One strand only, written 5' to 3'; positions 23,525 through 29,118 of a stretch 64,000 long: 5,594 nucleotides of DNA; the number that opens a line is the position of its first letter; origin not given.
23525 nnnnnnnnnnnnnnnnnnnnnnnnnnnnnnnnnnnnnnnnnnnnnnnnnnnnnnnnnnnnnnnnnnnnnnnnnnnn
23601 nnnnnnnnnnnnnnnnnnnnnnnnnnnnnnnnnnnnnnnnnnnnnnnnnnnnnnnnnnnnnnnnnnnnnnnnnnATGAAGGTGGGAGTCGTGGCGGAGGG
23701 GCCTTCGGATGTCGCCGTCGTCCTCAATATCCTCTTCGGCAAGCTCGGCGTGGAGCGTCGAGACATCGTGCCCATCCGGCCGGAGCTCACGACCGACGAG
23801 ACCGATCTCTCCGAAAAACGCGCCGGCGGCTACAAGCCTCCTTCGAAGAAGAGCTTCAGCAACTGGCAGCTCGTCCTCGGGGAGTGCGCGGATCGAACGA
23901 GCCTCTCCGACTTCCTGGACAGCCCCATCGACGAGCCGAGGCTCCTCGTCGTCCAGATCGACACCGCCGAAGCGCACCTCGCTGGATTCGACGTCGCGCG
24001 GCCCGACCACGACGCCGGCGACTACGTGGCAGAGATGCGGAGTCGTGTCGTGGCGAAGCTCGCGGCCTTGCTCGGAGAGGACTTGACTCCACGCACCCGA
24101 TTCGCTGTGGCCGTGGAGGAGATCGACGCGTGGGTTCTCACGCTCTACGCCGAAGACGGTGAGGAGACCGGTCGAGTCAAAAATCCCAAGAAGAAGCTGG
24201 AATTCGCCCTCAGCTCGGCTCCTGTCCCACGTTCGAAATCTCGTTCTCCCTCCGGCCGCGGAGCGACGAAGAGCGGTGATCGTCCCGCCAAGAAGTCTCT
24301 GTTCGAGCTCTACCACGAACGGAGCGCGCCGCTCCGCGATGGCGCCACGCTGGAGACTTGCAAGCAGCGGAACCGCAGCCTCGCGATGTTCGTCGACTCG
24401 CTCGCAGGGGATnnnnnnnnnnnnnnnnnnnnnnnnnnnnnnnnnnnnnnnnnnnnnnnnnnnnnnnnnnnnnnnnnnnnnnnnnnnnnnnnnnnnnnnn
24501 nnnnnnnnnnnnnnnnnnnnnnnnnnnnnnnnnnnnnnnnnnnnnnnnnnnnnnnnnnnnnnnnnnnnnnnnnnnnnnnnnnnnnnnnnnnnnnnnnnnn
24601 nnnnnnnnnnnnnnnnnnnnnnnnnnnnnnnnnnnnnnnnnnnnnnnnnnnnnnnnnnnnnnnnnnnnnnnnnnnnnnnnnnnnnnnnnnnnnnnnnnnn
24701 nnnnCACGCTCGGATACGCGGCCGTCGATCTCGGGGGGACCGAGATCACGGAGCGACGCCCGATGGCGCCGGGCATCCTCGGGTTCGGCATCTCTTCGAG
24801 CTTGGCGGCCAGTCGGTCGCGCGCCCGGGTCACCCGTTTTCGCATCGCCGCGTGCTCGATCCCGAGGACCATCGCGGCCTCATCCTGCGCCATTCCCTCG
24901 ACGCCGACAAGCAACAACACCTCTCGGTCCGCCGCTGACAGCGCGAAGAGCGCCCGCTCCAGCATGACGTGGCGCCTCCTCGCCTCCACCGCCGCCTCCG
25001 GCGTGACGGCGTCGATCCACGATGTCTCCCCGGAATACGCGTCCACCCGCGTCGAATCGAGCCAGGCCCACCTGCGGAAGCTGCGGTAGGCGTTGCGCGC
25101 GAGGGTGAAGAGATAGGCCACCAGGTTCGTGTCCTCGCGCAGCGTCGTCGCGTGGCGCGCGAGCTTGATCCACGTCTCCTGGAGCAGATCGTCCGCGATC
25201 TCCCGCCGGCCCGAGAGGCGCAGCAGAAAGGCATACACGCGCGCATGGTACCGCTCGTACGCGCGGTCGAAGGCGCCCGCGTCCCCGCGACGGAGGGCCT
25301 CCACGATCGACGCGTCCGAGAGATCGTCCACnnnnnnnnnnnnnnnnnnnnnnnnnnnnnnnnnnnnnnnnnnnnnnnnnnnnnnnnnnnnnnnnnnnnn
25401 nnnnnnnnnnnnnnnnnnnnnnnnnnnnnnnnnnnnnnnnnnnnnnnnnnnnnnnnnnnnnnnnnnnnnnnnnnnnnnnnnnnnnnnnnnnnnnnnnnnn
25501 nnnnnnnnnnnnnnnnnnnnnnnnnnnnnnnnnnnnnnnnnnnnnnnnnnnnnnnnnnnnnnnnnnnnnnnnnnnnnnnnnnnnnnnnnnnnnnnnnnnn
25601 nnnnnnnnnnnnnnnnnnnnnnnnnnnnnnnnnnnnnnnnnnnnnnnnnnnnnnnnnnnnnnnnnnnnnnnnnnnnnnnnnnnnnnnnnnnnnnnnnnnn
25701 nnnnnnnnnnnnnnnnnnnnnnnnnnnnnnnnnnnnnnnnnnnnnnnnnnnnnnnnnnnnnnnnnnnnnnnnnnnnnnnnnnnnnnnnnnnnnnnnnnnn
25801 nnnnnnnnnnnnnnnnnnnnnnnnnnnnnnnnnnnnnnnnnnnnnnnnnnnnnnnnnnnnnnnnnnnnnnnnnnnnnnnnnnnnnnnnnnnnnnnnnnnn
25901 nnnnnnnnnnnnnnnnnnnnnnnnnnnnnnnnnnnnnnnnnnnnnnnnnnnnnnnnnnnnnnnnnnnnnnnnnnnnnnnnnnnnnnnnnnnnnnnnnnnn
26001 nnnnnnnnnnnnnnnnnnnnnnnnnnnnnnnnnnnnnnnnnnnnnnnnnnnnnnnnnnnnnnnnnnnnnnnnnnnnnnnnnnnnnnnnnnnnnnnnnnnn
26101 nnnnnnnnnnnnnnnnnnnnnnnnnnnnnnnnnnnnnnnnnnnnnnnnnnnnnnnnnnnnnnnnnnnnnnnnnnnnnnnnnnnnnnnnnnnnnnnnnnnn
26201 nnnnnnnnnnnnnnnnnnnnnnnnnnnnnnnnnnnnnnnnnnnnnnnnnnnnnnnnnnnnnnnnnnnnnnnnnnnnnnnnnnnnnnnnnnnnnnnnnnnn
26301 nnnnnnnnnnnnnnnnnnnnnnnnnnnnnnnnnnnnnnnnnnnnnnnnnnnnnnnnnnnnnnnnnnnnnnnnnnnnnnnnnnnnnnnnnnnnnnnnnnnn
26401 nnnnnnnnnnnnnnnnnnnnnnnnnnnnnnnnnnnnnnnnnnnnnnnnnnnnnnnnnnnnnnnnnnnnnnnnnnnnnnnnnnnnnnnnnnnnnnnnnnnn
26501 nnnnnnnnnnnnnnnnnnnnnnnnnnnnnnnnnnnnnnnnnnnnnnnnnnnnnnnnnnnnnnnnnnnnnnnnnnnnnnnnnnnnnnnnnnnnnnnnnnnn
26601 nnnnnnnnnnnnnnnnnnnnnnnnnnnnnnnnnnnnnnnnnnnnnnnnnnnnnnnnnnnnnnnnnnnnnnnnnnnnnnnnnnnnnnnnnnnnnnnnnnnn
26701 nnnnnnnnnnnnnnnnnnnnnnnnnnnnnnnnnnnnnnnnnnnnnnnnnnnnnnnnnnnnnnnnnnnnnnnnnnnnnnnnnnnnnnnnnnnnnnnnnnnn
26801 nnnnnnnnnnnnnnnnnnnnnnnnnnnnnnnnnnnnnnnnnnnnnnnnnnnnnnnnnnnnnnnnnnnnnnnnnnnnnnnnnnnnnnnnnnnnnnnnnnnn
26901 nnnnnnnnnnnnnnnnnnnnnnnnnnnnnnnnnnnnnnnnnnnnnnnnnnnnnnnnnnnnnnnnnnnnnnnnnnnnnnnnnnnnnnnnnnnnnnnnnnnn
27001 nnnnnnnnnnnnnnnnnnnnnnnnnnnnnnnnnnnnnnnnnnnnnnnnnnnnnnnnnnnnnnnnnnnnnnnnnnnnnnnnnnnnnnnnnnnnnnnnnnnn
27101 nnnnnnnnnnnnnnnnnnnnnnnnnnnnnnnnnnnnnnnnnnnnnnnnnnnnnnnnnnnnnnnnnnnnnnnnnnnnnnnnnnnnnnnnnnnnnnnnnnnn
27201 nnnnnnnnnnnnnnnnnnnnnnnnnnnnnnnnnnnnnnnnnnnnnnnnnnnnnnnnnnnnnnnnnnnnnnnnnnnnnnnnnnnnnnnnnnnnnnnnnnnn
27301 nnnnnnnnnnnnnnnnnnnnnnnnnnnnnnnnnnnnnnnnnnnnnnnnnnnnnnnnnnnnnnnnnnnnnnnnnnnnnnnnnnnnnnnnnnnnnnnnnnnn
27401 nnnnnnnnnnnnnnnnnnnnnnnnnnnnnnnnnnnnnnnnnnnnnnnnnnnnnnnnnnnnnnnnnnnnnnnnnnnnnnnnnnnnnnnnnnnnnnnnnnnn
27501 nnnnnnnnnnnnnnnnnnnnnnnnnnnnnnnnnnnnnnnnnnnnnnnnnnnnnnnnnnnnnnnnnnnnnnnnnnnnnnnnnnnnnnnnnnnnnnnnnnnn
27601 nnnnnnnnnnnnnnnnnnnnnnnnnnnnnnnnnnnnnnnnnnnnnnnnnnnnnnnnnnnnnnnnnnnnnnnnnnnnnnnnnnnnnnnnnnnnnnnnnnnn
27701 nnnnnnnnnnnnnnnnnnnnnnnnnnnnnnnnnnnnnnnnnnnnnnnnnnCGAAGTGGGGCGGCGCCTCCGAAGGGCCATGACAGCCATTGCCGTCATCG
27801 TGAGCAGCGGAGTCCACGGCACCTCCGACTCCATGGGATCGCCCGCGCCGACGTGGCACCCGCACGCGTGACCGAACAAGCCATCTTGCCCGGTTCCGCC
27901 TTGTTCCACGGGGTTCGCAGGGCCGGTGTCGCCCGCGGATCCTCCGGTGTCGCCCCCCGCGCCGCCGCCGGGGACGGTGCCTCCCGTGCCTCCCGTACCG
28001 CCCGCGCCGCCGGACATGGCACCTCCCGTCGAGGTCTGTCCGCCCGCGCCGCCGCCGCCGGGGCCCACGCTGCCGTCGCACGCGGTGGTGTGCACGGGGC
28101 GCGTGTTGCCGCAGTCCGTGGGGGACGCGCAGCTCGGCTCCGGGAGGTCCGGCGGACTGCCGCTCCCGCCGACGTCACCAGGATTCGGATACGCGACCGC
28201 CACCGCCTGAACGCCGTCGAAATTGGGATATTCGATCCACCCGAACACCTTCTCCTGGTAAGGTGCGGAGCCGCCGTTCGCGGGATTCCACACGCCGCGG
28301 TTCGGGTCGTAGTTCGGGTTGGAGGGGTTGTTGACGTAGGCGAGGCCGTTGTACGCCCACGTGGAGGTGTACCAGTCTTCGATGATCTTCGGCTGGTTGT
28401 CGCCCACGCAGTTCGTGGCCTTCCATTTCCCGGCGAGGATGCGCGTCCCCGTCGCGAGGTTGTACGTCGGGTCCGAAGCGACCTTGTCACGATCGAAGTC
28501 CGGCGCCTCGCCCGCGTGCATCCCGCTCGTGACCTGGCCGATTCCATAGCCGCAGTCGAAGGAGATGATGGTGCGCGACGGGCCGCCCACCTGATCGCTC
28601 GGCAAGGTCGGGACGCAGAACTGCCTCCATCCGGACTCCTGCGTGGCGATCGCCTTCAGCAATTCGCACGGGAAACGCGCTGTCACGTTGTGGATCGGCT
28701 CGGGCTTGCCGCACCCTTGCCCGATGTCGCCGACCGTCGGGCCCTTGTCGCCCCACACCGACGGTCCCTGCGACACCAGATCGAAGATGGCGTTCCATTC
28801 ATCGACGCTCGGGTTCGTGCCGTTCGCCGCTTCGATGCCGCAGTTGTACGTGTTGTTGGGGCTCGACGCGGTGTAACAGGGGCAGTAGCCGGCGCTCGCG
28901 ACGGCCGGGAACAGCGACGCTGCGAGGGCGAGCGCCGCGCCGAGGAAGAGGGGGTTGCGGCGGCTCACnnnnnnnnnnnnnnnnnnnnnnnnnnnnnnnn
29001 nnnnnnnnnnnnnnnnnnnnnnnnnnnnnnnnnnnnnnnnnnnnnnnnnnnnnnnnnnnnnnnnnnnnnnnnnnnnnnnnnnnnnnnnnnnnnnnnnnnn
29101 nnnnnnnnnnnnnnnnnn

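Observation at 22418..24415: Low-GC two-gene ATPase + DUF4276-like module: candidate horizontally acquired abortive-infection / anti-phage system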

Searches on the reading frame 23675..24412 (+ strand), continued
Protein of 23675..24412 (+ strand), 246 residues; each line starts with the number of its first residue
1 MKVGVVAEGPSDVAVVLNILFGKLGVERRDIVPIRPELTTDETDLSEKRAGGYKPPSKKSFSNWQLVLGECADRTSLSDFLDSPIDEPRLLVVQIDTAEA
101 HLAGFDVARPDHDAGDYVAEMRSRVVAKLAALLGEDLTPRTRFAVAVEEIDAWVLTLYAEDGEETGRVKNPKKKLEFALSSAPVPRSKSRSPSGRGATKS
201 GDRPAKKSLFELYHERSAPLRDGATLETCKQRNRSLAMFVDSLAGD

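Call 70: search_protein_families(library=padloc, alignment_id=A3, max_evalue=1e-10)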
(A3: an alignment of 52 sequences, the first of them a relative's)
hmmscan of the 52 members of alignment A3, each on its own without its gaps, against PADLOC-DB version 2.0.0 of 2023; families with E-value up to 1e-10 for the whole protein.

A. member 1, L001:3950-4645:- (232 aa): 0 families

B. families by the number of members that match (of 52 scanned): 36 families (the first 25 are shown)
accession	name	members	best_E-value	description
PDLC04041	PD-T4-6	4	6.9e-105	-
PDLC04042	PD-T4-6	4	5.4e-89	-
PDLC04053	PD-T4-6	4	1e-83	-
PDLC04061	PD-T4-6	4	3e-80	-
PDLC04043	PD-T4-6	4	2e-75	-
PDLC04054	PD-T4-6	4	3.9e-75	-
PDLC04060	PD-T4-6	4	1.9e-71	-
PDLC04047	PD-T4-6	4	1.3e-68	-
PDLC04138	mad6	4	1.1e-67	mads_6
PDLC04039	PD-T4-6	4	3.2e-64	-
PDLC04052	PD-T4-6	4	1.3e-62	-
PDLC04040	PD-T4-6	4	2e-62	-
PDLC04064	PD-T4-6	4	8.5e-60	-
PDLC04048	PD-T4-6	4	8.6e-60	-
PDLC04057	PD-T4-6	4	3.4e-59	-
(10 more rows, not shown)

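Call 79: find_related_loci(query=A1, collection=viral_contigs, flank=8000)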
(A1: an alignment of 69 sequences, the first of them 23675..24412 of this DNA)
Query A1 (246 aa) in viral_contigs; peptide patterns used: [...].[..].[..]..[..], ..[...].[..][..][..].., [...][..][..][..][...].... (x = any residue, [..] = any of these).
103 stretches matched a pattern; 2 encode a relative of the query (tblastn E <= 1e-3); 2 distinct loci.
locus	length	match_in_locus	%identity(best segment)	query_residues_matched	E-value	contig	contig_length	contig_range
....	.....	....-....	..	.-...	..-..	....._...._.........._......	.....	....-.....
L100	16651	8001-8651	34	1-240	4e-38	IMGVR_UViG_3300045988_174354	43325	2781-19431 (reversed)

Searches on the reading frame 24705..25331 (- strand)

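Call 61: search_protein_families(library=pfam, proteins=[window:24705-25331:-], max_evalue=0.001)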
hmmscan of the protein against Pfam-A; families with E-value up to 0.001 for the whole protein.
window:24705-25331:- (209 aa): 4 families
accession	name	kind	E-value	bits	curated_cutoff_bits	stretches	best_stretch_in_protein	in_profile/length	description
PF04542.20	Sigma70_r2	-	8.8e-13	48.3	24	1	25-87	2-66/71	Sigma-70 region 2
PF08281.18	Sigma70_r4_2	-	3.7e-08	33.3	25.7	1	123-174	3-54/54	Sigma-70, region 4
PF02001.22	DUF134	-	8.1e-05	23.6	27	1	129-178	33-82/98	Protein of unknown function DUF134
PF22233.2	PhyR_sigma-like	-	0.00014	22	27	1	130-171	3-44/50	Response regulator PhyR, sigma-like domain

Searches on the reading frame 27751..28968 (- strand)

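Call 61: search_protein_families(library=pfam, proteins=[window:27751-28968:-], max_evalue=0.001)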
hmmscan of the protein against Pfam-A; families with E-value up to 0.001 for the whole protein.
window:27751-28968:- (406 aa): 1 family
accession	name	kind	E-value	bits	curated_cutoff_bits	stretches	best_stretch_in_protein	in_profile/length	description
PF16219.11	DUF4879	-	0.00051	20.8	22.7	0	206-261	53-108/125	Domain of unknown function (DUF4879)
